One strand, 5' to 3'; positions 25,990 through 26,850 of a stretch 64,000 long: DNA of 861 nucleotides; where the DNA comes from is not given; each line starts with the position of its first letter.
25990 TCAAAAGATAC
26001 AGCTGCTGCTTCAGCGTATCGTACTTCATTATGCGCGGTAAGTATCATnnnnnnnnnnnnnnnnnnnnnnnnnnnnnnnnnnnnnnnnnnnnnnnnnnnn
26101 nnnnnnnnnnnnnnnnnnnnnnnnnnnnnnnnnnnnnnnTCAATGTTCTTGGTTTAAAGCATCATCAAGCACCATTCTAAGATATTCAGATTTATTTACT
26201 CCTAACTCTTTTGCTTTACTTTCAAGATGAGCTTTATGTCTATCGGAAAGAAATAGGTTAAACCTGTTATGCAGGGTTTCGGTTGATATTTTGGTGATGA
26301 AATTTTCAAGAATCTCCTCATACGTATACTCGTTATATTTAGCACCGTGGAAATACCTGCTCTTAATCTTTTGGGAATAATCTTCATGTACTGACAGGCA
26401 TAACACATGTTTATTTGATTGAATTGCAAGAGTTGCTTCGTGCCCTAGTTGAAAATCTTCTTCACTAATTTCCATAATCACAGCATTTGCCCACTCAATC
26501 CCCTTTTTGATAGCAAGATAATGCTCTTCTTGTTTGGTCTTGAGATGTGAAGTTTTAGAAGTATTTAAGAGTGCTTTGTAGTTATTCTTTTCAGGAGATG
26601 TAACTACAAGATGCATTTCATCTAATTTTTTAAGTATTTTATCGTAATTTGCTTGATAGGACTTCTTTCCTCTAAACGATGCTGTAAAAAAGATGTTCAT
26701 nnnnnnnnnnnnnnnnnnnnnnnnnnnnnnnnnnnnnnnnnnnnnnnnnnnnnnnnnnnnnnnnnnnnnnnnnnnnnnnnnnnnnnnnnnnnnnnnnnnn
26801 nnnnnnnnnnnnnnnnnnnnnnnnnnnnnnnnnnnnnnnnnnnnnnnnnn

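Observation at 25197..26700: NDT/DNPH1-like nucleoside-processing domain fused to RHH, beside a PRTase-like high-GC ORF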

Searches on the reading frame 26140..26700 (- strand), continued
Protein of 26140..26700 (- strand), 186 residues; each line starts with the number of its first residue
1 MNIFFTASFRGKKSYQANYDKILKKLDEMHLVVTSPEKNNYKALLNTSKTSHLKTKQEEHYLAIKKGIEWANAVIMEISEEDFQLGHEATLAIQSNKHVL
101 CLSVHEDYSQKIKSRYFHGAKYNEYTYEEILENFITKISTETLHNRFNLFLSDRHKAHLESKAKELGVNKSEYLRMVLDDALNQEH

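Call 21: search_protein_families(library=pfam, proteins=[P0155, P0170, P0178, P0186, P0188, P0252, P0172, P0157, P0240], max_evalue=0.01)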
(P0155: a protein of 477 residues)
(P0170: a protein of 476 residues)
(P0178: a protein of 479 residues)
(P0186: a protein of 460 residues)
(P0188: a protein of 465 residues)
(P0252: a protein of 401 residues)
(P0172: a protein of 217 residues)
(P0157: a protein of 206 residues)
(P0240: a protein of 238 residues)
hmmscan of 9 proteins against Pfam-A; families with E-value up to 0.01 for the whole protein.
P0155 (477 aa): 2 families
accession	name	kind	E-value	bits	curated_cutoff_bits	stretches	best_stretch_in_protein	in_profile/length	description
PF00294.29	PfkB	-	2.9e-52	178.3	25.8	1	167-466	2-301/302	pfkB family carbohydrate kinase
PF08543.17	Phos_pyr_kin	-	2.4e-05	24.3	27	1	342-446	114-223/246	Phosphomethylpyrimidine kinase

P0170 (476 aa): 2 families
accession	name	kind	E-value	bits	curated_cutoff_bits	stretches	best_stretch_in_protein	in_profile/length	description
PF00294.29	PfkB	-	3e-44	152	25.8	1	168-467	4-301/302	pfkB family carbohydrate kinase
PF08543.17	Phos_pyr_kin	-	6.2e-09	36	27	1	339-448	112-224/246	Phosphomethylpyrimidine kinase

P0178 (479 aa): 3 families
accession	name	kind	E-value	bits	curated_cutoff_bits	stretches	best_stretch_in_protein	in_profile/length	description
PF13649.12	Methyltransf_25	-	8.4e-07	30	27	1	247-342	1-97/97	Methyltransferase domain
PF08241.18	Methyltransf_11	-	0.0016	19.5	21.2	1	249-305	2-57/95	Methyltransferase domain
PF00398.26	RrnaAD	-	0.0038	16.8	24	1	232-306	19-92/263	Ribosomal RNA adenine dimethylase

P0186 (460 aa): 0 families

P0188 (465 aa): 2 families
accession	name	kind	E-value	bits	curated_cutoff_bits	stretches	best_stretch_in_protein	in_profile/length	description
PF13649.12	Methyltransf_25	-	8.6e-05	23.6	27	1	250-344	2-97/97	Methyltransferase domain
PF06859.18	Bin3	-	0.0032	18.4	27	0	320-395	13-85/109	Bicoid-interacting protein 3 (Bin3)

P0252 (401 aa): 3 families
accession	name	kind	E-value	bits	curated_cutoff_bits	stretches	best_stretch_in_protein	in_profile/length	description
PF05014.21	Nuc_deoxyrib_tr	-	7.1e-12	45.9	28.8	1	3-102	1-100/117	Nucleoside 2-deoxyribosyltransferase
PF18306.6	LDcluster4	-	0.00016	21.8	26.3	0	64-102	91-125/151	SLOG cluster4 family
PF08937.16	ThsB_TIR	-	0.0099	16.7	21.2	0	70-101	65-96/100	Thoeris protein ThsB, TIR-like domain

P0172 (217 aa): 4 families
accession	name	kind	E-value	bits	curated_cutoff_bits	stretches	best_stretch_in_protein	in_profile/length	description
PF01381.28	HTH_3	-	1.5e-08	34.9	23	1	157-209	2-54/55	Helix-turn-helix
PF13560.12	HTH_31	-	4.2e-05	24.2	27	1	152-212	2-63/64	Helix-turn-helix domain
PF12844.13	HTH_19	-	0.00032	21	30.2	1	154-211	2-59/64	Helix-turn-helix domain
PF13443.12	HTH_26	-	0.0076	16.9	22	0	164-212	10-59/63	Cro/C1-type HTH DNA-binding domain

P0157 (206 aa): 0 families

P0240 (238 aa): 1 family
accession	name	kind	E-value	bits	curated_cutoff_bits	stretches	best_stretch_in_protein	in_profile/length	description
PF00294.29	PfkB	-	3.5e-13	50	25.8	1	117-215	4-100/302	pfkB family carbohydrate kinase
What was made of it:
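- Exchange of RHH for HTH_3 on the same N-domain (P0172, call 21) is typical of sensor modules.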

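Call 26: search_protein_families(library=pfam, proteins=[L018:2334-2786:-], max_evalue=0.01)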
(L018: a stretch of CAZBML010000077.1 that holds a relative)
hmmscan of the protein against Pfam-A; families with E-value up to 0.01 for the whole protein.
L018:2334-2786:- (150 aa): 3 families
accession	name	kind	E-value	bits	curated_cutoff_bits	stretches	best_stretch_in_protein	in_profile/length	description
PF00903.31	Glyoxalase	-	9.5e-17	61.9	20.6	1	11-125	9-120/121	Glyoxalase/Bleomycin resistance protein/Dioxygenase superfamily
PF22659.2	YycE-like_C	-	4.8e-05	23.7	27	1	83-126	11-53/55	YycE-like C-terminal domain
PF12681.13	Glyoxalase_2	-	7.6e-05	23.1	30.1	1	10-125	7-112/118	Glyoxalase-like domain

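Call 27: search_protein_families(library=padloc, proteins=[window:26140-26700:-], max_evalue=1)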
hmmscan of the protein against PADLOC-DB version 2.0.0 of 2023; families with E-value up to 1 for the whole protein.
window:26140-26700:- (186 aa): 0 families

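Call 36: search_protein_families(library=pfam, alignment_id=A1, max_evalue=0.01)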
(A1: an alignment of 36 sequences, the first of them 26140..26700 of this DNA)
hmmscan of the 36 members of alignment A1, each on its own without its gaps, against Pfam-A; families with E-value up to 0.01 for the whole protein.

A. member 1, window:26140-26700:- (186 aa): 1 family
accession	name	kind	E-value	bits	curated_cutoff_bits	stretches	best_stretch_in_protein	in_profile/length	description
PF21983.2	NikA-like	-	0.00093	19.7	27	1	147-177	7-37/72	Mobilization protein NikA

B. families by the number of members that match (of 36 scanned): 3 families
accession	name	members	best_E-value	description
PF21983.2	NikA-like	15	0.00011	Mobilization protein NikA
PF05014.21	Nuc_deoxyrib_tr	13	3.3e-05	Nucleoside 2-deoxyribosyltransferase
PF12651.13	RHH_3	3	6.8e-06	Ribbon-helix-helix domain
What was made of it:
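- On NDT/DNPH1 superfamily (PF05014-like): Of 36 members, 13 match at E<0.01 (call 36).
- On Ribbon-helix-helix (CopG/Arc/MetJ) DNA-binding domains: Of 36 members, 15 match NikA-like and 3 match RHH_3, best 6.8e-6 (call 36).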

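Call 46: search_solved_structures(query=L018:2334-2786:-, max_evalue=0.1)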
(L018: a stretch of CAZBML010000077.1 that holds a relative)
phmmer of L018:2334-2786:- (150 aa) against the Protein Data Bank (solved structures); distinct sequences matched with E-value up to 0.1: 2.
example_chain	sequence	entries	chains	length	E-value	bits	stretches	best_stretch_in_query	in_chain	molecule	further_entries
4hc5_A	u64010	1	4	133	0.012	18.8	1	8-122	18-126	Glyoxalase/bleomycin resistance protein/dioxygenase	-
2p25_A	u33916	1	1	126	0.06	16.6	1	18-124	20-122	Glyoxalase family protein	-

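Call 47: search_protein_families(library=ncbifam, proteins=[L018:2334-2786:-, L036:5071-5919:-], max_evalue=0.01)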
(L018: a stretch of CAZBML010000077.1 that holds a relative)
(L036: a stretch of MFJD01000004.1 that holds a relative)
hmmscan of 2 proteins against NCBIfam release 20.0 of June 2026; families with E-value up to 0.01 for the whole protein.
L018:2334-2786:- (150 aa): 1 family
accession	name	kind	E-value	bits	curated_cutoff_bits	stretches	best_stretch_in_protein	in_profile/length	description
NF000027.1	156720500_bleO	exception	0.0032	17.8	275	0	70-127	71-129/134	bleomycin binding protein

L036:5071-5919:- (282 aa): 2 families
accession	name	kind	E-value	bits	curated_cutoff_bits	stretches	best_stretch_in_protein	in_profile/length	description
TIGR00950.1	2A78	equivalog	5.9e-17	62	230.2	1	20-272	4-262/264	carboxylate/amino acid/amine transporter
NF050091.1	ArAmAcExpYddG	equivalog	1.4e-10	41.2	300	1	2-172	2-177/285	aromatic amino acid exporter YddG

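Call 51: search_protein_families(library=phrogs, proteins=[window:26140-26700:-], max_evalue=0.01)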
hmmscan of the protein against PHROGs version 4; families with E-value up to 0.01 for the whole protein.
window:26140-26700:- (186 aa): 1 family
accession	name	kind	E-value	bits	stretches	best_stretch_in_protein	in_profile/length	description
phrog_19698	-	unknown function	0.0029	18.3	1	67-141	95-166/199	-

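Call 56: find_encoding_contigs(protein=P0172, flank=3000, max_places=3)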
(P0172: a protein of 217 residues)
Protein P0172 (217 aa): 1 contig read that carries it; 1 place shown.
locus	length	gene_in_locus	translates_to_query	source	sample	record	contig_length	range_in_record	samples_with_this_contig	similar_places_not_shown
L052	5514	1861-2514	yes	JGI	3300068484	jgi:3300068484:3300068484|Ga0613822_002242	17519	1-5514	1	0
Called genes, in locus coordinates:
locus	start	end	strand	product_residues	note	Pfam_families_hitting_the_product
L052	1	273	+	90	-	?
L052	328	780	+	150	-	-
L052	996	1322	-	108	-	-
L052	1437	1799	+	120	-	PF08818:DUF1801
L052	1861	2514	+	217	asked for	PF01381:HTH_3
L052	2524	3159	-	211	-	-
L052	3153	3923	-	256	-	PF00483:NTP_transferase (weak)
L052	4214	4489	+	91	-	PF13560:HTH_31, PF12844:HTH_19, PF01381:HTH_3, PF13443:HTH_26 (weak)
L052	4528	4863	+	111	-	-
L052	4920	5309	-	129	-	PF08818:DUF1801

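Call 57: find_encoding_contigs(protein=P0155, flank=3000, max_places=3)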
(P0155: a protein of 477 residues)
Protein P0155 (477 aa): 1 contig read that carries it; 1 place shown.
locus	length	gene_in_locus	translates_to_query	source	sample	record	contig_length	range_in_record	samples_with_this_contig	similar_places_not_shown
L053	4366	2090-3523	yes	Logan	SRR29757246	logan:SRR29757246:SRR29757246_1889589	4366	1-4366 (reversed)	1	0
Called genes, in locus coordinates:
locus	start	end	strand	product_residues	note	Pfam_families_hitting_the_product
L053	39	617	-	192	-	PF01467:CTP_transf_like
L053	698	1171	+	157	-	-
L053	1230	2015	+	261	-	-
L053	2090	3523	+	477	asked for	PF08543:Phos_pyr_kin (faint), PF00294:PfkB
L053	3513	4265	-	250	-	PF00702:Hydrolase (faint), PF05116:S6PP (faint), PF08282:Hydrolase_3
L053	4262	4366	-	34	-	?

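Call 58: find_encoding_contigs(protein=P0170, flank=2000, max_places=2)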
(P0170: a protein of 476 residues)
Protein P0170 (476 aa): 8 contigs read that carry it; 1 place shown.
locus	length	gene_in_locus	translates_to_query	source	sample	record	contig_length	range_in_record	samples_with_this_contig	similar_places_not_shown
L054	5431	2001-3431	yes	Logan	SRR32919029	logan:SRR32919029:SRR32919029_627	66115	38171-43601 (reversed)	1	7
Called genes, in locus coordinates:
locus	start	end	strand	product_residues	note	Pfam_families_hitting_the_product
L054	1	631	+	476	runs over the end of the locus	PF07690:MFS_1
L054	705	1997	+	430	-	PF00162:PGK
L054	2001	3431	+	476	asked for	PF00294:PfkB, PF08543:Phos_pyr_kin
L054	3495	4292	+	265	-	PF00121:TIM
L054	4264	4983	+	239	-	-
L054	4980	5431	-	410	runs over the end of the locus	PF10017:Methyltransf_33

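Call 59: find_encoding_contigs(protein=P0178, flank=2000, max_places=2)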
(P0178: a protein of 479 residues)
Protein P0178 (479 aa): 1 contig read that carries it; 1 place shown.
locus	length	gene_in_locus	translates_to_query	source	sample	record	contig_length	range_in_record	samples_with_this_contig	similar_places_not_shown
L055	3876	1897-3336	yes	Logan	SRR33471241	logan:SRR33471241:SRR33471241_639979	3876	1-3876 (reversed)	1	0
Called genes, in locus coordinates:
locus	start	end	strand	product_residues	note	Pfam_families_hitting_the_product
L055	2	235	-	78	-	?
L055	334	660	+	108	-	PF01022:HTH_5, PF12840:HTH_20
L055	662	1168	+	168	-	PF08327:AHSA1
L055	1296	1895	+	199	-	PF00925:GTP_cyclohydro2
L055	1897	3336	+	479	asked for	PF13649:Methyltransf_25 (weak)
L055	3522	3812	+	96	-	PF00293:NUDIX (weak)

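Call 60: find_encoding_contigs(protein=P0188, flank=2000, max_places=2)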
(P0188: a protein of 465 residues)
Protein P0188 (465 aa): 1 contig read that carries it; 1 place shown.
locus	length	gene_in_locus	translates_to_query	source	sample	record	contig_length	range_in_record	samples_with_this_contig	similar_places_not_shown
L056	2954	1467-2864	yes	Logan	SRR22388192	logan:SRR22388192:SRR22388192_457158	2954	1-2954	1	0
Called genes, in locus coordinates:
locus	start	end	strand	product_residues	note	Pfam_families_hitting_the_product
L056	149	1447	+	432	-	PF00925:GTP_cyclohydro2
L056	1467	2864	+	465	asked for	-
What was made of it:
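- The same N-domain is fused to PfkB kinases and methyltransferases in metabolic contexts (calls 21, 58-60). These are enzyme-like contexts (calls 21, 58-60).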

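Call 61: find_encoding_contigs(protein=P0252, flank=2000, max_places=2)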
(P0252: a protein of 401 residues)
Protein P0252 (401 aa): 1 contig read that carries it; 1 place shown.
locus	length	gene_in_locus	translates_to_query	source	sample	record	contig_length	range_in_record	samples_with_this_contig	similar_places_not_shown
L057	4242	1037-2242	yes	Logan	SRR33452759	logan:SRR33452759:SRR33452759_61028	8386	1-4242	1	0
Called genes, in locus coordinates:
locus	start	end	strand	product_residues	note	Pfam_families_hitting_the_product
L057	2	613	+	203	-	?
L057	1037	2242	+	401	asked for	PF05014:Nuc_deoxyrib_tr (weak)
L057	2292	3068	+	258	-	-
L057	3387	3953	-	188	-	-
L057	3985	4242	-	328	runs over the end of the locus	PF08242:Methyltransf_12 (faint), PF08241:Methyltransf_11 (faint), PF13847:Methyltransf_31 (faint), PF13649:Methyltransf_25 (weak)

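Call 73: list_cluster_members(proteins=[window:26140-26700:-, P0121])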
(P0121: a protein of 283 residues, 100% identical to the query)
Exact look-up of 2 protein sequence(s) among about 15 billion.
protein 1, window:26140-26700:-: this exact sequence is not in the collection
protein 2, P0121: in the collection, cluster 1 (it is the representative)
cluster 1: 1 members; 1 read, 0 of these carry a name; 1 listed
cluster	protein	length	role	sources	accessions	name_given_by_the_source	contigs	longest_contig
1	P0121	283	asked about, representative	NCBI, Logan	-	-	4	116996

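Call 76: search_dna_similar(query=window:26140-26700:-, collection=phages, mode=protein, max_evalue=0.001, max_rows=10)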
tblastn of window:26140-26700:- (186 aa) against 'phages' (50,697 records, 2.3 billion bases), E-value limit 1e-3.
No match.

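Call 77: search_dna_similar(query=window:26140-26700:-, collection=plasmids, mode=protein, max_evalue=0.001, max_rows=10)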
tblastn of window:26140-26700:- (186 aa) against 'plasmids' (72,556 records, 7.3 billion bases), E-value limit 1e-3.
No match.

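Call 78: find_related_loci(query=A1, collection=viral_contigs, flank=3000)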
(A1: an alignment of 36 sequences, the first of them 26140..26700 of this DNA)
Query A1 (186 aa) in viral_contigs; peptide patterns used: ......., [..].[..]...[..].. (x = any residue, [..] = any of these).
53 stretches matched a pattern, but none encodes a relative of the query by tblastn (E <= 1e-3).
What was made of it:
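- On Known anti-phage defence systems: There was no match in phages, plasmids or IMG/VR (calls 76-78).
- No relatives in phage, plasmid or IMG/VR collections (calls 76-78).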

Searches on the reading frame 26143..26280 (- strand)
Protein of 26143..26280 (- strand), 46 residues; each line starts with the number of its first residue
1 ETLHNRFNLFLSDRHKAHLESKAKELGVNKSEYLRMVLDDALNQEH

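Call 66: search_solved_structures(query=A5, max_evalue=1)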
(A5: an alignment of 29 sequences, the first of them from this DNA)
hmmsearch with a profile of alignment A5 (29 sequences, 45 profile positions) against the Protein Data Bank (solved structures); distinct sequences matched with E-value up to 1: 12.
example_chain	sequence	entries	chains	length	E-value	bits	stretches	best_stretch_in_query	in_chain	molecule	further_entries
2mdv_A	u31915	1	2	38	0.053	16.3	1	10-34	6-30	Designed protein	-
2ba3_A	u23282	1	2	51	0.12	15.1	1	12-36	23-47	NikA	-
1x93_A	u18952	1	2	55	0.22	14.3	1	9-38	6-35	hypothetical protein HP0222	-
2fph_X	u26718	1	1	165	0.28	14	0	10-39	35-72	ylmH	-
6cc2_A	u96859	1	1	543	0.45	13.3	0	24-41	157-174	Cell division control protein 45 cdc45 putative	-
3q48_A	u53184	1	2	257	0.63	12.9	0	3-26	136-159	Chaperone CupB2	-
7oyc_D1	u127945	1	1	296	0.8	12.5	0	27-42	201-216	Rpl5-b protein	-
1b01_A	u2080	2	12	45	0.85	12.4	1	11-31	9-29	TRANSCRIPTIONAL REPRESSOR COPG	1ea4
2cpg_A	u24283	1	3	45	0.85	12.4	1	11-31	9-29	TRANSCRIPTIONAL REPRESSOR COPG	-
2akp_A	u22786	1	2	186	0.86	12.4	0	9-25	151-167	ATP-dependent molecular chaperone HSP82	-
7w5z_T1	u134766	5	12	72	0.88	12.4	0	11-37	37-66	Tim10/DDP family zinc finger protein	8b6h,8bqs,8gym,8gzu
2cgf_A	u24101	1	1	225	0.9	12.4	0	9-28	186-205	ATP-DEPENDENT MOLECULAR CHAPERONE HSP82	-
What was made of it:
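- On Ribbon-helix-helix (CopG/Arc/MetJ) DNA-binding domains: The PDB profile search gives NikA 0.12, HP0222 0.22, CopG 0.85 (call 66).
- Tried and rejected: The RHH-only profile against PDB gave consistent but non-significant hits (call 66).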
